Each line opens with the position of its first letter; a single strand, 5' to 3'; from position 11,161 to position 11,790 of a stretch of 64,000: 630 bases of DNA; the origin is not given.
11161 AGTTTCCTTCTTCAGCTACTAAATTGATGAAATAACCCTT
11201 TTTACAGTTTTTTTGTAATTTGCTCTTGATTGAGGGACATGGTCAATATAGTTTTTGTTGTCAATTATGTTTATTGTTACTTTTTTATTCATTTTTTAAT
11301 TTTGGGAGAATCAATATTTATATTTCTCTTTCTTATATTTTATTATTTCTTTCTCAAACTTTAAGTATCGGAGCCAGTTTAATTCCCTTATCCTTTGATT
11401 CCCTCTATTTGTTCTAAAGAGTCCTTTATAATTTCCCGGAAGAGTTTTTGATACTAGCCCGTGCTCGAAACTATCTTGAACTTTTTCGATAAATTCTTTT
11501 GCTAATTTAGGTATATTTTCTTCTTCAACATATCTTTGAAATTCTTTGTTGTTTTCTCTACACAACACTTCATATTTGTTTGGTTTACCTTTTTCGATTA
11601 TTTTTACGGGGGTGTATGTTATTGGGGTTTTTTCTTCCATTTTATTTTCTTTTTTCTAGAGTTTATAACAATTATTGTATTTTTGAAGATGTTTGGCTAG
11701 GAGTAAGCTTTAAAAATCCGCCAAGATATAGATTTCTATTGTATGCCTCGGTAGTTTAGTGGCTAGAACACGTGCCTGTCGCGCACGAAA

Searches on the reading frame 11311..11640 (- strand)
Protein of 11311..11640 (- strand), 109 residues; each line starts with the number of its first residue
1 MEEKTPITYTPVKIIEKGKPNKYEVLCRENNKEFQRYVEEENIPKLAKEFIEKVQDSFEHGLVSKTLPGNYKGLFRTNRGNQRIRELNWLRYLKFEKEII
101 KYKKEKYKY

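Call 45: find_encoding_contigs(protein=window:11311-11640:-, flank=10000, max_places=10)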
Protein window:11311-11640:- (109 aa): 3 contigs read that carry it; 1 place shown.
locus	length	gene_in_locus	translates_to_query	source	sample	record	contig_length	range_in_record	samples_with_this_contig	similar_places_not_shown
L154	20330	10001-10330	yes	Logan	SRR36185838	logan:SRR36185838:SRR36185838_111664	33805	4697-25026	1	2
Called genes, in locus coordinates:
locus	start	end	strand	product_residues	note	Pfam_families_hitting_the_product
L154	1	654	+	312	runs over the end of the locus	PF01446:Rep_1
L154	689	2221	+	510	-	PF01555:N6_N4_Mtase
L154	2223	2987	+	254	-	-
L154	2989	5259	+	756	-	PF04851:ResIII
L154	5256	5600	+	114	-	-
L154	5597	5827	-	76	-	-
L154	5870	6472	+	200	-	-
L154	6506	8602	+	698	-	-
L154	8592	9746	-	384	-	PF00589:Phage_integrase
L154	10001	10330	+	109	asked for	-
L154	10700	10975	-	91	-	-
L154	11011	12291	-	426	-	PF02403:Seryl_tRNA_N, PF00587:tRNA-synt_2b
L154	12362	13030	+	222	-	-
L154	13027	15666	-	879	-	PF00690:Cation_ATPase_N, PF00122:E1-E2_ATPase, PF13246:Cation_ATPase, PF00702:Hydrolase, PF00689:Cation_ATPase_C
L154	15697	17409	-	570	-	PF00999:Na_H_Exchanger, PF02254:TrkA_N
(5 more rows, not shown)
